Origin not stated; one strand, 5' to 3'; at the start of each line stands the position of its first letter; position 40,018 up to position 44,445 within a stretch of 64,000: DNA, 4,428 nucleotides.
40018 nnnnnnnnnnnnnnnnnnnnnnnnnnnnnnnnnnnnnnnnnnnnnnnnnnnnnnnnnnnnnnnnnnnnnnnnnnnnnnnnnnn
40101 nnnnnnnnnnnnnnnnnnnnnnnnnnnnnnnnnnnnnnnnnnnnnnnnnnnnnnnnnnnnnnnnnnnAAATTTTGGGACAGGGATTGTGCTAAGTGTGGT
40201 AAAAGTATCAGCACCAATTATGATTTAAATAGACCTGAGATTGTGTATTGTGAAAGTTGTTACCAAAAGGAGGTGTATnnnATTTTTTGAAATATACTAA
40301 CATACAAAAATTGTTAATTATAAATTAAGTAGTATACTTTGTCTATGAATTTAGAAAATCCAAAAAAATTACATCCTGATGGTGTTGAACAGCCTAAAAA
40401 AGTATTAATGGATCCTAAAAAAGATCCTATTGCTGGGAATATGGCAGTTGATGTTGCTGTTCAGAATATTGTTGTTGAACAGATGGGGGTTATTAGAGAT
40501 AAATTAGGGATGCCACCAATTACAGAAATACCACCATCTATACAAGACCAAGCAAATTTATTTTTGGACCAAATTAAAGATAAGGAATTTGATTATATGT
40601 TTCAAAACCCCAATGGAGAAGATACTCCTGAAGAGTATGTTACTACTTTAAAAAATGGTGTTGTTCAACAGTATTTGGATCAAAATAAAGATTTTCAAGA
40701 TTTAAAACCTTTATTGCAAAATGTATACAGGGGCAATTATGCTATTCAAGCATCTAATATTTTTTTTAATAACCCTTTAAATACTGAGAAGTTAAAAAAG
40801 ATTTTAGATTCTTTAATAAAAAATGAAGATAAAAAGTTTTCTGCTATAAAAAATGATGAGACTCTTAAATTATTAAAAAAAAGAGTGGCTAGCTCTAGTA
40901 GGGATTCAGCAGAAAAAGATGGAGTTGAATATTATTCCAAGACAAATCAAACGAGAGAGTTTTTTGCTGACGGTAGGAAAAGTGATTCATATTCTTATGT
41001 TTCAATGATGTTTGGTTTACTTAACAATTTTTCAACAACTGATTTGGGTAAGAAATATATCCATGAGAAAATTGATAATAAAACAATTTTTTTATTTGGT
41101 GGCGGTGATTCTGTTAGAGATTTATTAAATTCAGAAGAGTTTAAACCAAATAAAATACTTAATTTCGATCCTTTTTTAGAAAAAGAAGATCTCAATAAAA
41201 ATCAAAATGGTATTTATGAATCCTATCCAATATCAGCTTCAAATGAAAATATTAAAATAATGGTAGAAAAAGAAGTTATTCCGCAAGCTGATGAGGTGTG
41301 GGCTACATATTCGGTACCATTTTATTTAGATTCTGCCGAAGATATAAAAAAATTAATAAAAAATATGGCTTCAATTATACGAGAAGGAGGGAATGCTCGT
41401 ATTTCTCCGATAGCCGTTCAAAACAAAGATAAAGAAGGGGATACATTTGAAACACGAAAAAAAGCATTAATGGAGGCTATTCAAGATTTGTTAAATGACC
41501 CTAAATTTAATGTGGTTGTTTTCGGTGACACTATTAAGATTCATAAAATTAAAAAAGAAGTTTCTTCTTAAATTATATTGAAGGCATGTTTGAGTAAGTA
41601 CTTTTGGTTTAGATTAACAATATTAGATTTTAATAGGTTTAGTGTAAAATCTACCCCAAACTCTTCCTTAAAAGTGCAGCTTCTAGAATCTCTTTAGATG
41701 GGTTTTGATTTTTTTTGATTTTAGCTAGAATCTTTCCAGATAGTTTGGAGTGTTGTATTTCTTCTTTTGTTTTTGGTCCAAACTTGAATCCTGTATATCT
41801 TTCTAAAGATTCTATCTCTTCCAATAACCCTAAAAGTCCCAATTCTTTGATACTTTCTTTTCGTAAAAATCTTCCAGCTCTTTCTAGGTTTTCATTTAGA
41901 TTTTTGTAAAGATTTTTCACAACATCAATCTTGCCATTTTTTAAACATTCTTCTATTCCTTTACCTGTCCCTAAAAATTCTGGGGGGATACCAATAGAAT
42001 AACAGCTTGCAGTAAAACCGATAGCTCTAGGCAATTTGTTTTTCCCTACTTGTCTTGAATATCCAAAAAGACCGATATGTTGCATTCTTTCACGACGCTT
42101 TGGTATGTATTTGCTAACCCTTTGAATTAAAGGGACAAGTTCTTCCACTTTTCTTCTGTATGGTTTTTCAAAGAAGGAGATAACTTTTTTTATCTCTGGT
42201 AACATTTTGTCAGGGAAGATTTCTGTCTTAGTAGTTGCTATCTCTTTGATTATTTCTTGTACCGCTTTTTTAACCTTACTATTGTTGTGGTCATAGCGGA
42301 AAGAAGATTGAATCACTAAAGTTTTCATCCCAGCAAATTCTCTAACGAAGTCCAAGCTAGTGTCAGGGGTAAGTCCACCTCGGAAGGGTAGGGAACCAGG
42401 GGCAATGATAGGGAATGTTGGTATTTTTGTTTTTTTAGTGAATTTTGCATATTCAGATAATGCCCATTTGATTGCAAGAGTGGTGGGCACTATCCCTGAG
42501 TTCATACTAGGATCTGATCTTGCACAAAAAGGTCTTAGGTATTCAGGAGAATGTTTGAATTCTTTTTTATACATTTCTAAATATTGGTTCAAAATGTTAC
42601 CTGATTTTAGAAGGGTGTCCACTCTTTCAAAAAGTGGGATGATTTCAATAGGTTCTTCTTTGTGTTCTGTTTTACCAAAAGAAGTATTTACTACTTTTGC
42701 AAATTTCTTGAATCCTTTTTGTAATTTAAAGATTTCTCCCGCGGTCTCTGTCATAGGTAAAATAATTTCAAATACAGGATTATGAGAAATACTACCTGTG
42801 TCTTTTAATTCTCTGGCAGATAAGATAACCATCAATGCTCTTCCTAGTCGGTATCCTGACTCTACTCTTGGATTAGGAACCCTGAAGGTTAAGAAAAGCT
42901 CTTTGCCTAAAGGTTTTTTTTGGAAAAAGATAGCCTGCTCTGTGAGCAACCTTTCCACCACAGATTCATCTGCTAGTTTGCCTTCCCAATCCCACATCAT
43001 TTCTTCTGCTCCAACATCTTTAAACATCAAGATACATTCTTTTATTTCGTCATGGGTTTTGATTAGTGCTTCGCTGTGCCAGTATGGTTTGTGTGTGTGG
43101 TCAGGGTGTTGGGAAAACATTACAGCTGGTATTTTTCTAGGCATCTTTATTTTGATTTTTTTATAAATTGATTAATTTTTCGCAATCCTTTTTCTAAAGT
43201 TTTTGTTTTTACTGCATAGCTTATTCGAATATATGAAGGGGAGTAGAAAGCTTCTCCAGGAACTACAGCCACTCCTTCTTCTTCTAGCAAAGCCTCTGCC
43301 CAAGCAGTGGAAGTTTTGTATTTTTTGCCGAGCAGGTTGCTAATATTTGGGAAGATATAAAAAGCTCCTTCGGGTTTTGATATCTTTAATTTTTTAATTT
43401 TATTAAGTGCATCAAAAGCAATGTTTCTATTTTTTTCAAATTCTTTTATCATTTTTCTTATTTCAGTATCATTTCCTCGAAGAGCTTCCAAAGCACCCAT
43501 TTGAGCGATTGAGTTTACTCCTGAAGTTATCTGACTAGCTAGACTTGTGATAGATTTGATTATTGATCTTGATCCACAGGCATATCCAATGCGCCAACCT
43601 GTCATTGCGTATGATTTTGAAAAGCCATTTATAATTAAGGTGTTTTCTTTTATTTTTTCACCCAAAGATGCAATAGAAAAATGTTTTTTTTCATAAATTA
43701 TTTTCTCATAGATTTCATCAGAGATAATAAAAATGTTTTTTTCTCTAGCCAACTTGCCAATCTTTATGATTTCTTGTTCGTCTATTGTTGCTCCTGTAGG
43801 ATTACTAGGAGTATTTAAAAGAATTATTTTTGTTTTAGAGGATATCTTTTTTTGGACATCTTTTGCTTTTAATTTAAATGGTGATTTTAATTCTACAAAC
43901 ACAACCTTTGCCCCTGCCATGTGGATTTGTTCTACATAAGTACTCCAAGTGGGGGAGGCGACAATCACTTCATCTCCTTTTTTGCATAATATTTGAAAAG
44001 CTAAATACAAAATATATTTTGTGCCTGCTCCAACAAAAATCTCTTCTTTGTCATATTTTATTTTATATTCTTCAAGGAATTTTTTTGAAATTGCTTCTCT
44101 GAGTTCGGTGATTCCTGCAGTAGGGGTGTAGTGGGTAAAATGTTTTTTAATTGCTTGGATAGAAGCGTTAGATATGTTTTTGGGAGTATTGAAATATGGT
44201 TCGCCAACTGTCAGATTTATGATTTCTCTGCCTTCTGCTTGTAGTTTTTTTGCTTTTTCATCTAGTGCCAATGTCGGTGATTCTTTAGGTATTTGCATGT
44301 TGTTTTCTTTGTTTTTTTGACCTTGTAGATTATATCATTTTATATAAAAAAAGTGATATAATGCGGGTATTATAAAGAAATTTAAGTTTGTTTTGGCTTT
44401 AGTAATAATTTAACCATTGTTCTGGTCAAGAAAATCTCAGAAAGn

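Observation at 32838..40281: Cluster of three large paralogous cysteine-rich proteins (plus a fourth at 17.7 kb) with zinc-ribbon ends and a Cys-repeat core, belonging to no family I can name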

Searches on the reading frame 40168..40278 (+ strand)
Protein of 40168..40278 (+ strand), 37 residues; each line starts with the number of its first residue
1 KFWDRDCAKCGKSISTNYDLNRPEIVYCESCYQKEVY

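Call 106: search_protein_families(library=pfam, proteins=[window:40168-40278:+], max_evalue=10)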
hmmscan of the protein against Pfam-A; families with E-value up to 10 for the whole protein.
seq(37 aa): 10 families
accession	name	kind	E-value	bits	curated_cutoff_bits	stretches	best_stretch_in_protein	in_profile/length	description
PF01258.23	zf-dskA_traR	-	0.00032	21.1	24.9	1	7-35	6-34/36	Prokaryotic dksA/traR C4-type zinc finger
PF00412.28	LIM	-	0.00095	19.8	22.9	1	7-35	29-57/58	LIM domain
PF21344.3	Zn_ribbon_LysW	-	0.002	18.1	27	1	6-31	2-27/46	Alpha-aminoadipate carrier protein LysW-like, globular domain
PF23477.1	zf_Tbcl_2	-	0.0094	16.1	27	1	6-35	7-36/37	Probable treble clef zinc finger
PF04981.18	NMD3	-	0.039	13.9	24.9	1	7-36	1-24/243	NMD3 family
PF00096.32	zf-C2H2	-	0.086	13.8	25.2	1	7-22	3-18/23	Zinc finger, C2H2 type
PF24042.1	DUF7351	-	0.091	12.9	31.2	1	4-33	1-29/177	Domain of unknown function (DUF7351)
PF19148.5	DUF5830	-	0.11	12.9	26.8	1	4-20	76-92/114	Family of unknown function (DUF5830)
PF20576.3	HEWD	-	0.38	11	27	1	19-37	4-22/61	HEWD domain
PF08209.17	Sgf11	-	0.41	10.7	26.4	1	6-17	6-17/33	Sgf11 (transcriptional regulation protein)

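Call 107: search_protein_families(library=ncbifam, proteins=[window:40168-40278:+], max_evalue=10)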
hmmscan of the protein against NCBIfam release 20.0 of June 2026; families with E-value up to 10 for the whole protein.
seq(37 aa): 4 families
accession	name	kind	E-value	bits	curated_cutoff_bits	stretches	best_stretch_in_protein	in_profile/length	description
NF041070.1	carrier_LysW_Arch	domain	0.0031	17.5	75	1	6-32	4-30/57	alpha-aminoadipate/glutamate carrier protein LysW/ArgW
TIGR04272.1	cxxc_cxxc_Mbark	domain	0.0067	16.2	36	1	6-35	7-36/37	CxxC-x17-CxxC domain-containing protein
NF001607.0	PRK00398.1-4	equivalog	0.041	13.6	89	1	7-37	12-40/53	DNA-directed RNA polymerase subunit P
NF047912.1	ECs_2282_CxxC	subfamily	0.051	13.5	37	2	7-33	5-35/60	ECs_2282 family putative zinc-binding protein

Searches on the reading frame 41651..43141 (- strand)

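Call 16: search_protein_families(library=pfam, proteins=[window:41651-43141:-], max_evalue=0.001)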
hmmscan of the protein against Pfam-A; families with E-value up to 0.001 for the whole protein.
window:41651-43141:- (496 aa): 1 family
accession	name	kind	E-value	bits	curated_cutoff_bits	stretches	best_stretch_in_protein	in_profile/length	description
PF14010.12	PEPcase_2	-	2.8e-129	432.3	25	1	4-496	1-493/493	Phosphoenolpyruvate carboxylase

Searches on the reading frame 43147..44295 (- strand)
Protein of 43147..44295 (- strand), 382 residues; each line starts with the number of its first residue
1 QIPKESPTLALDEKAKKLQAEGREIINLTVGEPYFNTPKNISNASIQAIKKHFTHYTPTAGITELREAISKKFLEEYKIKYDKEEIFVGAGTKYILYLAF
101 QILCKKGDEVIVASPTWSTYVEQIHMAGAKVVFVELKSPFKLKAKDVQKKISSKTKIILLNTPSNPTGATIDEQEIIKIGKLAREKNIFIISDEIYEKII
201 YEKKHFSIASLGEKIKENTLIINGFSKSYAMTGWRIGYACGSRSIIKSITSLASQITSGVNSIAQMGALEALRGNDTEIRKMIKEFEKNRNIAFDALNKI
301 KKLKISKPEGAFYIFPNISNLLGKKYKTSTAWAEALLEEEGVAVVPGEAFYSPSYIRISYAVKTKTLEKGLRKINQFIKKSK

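Call 16: search_protein_families(library=pfam, proteins=[window:43147-44295:-], max_evalue=0.001)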
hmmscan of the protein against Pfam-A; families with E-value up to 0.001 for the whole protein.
window:43147-44295:- (382 aa): 5 families
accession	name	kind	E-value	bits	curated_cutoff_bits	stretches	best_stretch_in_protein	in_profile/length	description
PF00155.27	Aminotran_1_2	-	1.2e-77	261.9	19.7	1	24-374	2-361/361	Aminotransferase class I and II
PF01041.23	DegT_DnrJ_EryC1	-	6.2e-10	39.3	19.8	1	88-193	45-145/360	DegT/DnrJ/EryC1/StrS aminotransferase family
PF00266.25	Aminotran_5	-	9.8e-10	38.4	21.5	1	56-193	35-175/371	Aminotransferase class-V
PF01053.26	Cys_Met_Meta_PP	-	5.6e-09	35.5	27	1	99-194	83-174/381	Cys/Met metabolism PLP-dependent enzyme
PF01212.27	Beta_elim_lyase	-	0.00028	20.7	27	1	98-193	62-168/288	Beta-eliminating lyase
